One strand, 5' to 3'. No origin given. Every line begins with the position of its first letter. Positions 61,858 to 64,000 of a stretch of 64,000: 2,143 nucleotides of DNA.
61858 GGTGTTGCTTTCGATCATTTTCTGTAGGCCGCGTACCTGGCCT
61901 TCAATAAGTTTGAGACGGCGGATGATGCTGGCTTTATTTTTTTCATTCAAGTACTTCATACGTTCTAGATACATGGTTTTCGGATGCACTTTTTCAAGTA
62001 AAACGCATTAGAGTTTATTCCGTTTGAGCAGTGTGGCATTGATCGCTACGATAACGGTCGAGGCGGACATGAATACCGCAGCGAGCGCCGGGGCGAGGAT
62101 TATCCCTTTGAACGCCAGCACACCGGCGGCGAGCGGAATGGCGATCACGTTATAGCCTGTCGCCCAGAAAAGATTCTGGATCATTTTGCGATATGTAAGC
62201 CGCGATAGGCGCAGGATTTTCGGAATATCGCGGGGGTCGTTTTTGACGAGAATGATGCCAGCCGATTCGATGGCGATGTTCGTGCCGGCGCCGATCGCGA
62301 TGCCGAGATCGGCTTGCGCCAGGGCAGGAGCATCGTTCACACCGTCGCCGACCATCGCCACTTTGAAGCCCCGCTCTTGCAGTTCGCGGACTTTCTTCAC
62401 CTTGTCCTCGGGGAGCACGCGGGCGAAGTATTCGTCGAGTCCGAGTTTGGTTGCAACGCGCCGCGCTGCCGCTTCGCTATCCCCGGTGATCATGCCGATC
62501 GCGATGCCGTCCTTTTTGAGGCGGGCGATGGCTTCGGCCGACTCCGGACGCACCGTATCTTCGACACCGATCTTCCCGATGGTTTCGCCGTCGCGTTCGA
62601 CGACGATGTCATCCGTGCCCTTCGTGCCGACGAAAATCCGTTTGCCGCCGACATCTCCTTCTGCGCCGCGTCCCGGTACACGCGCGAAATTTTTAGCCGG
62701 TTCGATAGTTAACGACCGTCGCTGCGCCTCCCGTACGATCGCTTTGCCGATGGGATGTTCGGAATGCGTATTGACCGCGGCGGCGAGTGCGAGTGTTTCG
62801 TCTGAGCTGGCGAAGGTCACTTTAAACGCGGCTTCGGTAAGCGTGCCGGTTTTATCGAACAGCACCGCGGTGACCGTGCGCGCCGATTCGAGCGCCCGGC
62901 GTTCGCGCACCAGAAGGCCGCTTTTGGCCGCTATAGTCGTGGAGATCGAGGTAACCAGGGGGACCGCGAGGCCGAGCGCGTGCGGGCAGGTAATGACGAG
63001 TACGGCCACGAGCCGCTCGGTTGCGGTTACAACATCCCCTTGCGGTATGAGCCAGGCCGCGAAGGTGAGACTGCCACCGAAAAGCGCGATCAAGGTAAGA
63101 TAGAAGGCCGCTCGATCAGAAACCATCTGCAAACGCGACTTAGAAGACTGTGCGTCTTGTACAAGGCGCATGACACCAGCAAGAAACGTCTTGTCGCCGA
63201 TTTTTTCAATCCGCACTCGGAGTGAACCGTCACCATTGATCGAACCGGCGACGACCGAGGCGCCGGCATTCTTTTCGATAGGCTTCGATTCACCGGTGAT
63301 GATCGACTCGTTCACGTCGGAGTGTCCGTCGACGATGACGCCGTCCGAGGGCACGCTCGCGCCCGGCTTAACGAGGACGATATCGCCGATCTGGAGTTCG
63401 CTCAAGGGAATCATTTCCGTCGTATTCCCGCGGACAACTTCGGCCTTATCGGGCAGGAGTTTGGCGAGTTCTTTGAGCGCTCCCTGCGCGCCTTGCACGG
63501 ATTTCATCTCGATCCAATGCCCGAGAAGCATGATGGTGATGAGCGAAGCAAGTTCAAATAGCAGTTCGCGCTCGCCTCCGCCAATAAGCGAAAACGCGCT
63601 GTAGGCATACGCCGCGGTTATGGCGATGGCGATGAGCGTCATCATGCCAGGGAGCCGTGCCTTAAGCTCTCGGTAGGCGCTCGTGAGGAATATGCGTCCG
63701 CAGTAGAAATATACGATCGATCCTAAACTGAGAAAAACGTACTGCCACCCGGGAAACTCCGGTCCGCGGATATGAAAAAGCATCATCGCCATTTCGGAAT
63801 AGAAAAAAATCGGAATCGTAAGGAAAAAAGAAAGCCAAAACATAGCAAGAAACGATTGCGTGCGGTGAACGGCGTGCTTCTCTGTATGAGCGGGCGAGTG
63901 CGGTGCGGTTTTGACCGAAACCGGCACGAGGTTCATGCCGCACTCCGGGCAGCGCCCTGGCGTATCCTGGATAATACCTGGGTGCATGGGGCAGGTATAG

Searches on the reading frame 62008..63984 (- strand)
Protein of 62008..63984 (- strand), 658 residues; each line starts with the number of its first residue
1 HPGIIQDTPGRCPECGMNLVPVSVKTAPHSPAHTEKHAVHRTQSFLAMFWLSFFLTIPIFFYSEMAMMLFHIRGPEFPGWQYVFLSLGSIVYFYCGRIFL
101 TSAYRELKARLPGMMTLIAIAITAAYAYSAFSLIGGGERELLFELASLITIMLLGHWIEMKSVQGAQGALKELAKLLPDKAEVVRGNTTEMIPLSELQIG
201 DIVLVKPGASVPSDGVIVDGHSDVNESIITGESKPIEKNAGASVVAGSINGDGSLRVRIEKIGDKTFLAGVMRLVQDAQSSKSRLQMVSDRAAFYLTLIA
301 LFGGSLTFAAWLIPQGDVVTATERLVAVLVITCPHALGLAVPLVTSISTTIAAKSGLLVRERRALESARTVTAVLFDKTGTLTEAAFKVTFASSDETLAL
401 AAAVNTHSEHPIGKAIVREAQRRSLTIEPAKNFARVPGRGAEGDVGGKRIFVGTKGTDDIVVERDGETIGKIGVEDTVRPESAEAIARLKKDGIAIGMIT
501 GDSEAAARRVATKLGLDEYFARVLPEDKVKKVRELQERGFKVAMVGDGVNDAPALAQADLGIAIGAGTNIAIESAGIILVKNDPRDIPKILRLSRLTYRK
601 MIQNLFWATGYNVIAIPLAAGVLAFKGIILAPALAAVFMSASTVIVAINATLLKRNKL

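Call 44: search_protein_families(library=pfam, proteins=[window:62008-63984:-], max_evalue=0.00001)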
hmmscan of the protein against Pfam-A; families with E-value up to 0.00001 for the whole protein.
window:62008-63984:- (658 aa): 4 families
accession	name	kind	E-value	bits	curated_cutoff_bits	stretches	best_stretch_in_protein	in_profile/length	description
PF00122.25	E1-E2_ATPase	-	1.3e-52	178.4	28.1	1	175-354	1-180/181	E1-E2 ATPase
PF00702.32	Hydrolase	-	2.1e-35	123.3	26.4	1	372-559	2-191/191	haloacid dehalogenase-like hydrolase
PF19335.5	HMBD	-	1.4e-08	34.9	23.6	1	1-22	7-28/28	Heavy metal binding domain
PF08282.18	Hydrolase_3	-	4.5e-07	30.3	20.9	0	541-583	205-247/255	haloacid dehalogenase-like hydrolase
